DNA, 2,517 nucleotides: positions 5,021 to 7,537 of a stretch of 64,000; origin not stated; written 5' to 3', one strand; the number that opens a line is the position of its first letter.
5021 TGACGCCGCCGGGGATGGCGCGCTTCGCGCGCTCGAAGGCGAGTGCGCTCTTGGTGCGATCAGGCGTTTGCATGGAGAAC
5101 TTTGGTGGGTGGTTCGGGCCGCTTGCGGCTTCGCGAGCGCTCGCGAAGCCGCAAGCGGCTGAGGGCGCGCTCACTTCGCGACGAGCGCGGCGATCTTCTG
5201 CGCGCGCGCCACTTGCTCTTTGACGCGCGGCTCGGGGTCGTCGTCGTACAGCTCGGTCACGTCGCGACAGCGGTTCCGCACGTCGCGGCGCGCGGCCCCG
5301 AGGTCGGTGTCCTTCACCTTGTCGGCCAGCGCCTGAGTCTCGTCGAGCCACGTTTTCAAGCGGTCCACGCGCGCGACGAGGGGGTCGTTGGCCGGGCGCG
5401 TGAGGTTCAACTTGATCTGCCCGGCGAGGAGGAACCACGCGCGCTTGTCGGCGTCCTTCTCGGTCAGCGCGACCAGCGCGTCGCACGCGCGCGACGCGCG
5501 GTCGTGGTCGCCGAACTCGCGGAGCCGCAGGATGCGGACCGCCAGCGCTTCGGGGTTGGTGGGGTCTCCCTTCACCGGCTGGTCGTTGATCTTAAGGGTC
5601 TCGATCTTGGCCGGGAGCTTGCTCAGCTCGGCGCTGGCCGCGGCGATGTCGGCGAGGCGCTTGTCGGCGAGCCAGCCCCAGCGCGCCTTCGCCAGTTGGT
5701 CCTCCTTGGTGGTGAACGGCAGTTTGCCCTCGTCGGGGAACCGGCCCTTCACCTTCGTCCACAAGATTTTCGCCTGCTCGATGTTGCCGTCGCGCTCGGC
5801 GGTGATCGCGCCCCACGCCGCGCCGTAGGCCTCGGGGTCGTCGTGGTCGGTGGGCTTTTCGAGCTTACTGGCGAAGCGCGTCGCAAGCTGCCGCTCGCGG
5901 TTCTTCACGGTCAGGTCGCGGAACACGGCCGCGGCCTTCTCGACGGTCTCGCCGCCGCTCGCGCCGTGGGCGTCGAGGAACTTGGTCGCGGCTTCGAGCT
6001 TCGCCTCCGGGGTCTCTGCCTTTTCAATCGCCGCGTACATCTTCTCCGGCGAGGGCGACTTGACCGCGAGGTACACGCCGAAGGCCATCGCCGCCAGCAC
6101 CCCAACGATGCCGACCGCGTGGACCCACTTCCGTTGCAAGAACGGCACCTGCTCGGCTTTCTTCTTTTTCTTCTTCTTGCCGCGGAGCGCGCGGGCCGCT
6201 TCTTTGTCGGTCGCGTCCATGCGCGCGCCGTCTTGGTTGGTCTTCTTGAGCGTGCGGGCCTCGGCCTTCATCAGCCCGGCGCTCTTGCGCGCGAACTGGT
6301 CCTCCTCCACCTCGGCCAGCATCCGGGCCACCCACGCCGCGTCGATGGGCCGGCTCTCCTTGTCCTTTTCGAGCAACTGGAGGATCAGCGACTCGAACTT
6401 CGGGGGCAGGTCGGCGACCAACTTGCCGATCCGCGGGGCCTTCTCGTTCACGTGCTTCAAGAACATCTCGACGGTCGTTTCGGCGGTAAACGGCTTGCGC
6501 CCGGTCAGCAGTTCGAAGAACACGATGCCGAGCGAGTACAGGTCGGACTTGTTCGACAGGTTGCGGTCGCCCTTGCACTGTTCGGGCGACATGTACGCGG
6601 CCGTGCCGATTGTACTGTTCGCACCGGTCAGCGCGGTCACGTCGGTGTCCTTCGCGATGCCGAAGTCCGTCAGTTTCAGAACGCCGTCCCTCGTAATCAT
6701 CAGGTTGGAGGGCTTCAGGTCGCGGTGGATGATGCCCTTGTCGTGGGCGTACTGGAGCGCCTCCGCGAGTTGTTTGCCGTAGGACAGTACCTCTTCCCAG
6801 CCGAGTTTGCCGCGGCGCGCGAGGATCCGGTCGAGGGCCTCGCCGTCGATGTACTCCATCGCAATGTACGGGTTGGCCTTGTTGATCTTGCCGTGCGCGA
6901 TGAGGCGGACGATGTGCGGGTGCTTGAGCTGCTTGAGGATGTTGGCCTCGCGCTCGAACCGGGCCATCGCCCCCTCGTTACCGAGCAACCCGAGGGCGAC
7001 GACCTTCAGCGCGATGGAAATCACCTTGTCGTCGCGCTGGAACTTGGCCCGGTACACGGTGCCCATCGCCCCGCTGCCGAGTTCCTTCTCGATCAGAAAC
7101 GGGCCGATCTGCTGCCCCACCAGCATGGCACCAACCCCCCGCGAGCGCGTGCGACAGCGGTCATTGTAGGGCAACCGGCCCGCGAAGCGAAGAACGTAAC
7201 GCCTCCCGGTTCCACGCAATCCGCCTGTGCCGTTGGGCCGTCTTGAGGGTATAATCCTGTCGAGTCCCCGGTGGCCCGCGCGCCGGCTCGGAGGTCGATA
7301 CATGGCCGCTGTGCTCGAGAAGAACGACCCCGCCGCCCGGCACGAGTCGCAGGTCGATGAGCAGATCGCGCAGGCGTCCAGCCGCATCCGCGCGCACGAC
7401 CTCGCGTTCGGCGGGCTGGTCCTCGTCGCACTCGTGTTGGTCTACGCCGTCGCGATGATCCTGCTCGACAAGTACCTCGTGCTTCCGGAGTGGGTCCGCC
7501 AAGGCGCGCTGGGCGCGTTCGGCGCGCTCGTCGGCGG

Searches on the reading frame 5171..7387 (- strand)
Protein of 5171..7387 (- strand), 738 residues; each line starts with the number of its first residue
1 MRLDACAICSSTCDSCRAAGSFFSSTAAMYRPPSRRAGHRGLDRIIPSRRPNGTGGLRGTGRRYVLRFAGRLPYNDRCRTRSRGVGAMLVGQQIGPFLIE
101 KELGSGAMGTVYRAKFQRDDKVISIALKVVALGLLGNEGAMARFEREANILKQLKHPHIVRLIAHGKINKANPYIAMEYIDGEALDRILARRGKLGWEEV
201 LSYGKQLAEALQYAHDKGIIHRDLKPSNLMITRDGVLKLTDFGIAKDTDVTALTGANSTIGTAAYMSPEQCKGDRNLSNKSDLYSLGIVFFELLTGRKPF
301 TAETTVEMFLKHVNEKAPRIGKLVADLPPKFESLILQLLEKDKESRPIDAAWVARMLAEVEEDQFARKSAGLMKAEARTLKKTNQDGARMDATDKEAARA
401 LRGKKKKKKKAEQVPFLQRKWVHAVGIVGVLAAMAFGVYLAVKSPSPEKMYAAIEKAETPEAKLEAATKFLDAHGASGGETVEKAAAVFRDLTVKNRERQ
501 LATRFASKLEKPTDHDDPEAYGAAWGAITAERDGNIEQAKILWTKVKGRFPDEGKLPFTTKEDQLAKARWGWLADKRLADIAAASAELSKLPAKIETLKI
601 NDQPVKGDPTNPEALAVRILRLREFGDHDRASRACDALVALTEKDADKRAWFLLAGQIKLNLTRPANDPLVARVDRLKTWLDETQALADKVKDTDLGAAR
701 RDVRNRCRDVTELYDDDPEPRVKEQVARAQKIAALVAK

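Call 64: search_protein_families(library=pfam, proteins=[window:5171-7387:-], max_evalue=0.00001)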
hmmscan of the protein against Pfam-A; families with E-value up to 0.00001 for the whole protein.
window:5171-7387:- (738 aa): 3 families
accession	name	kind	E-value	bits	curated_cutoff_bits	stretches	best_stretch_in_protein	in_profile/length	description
PF00069.31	Pkinase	-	3.9e-54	184.2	31.7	1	99-347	3-252/263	Protein kinase domain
PF07714.23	PK_Tyr_Ser-Thr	-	6.1e-43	147.4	23.1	1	99-347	3-249/258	Protein tyrosine and serine/threonine kinase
PF03109.22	ABC1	-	9.9e-08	31.9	22.9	1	141-249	117-218/244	ABC1 atypical kinase-like domain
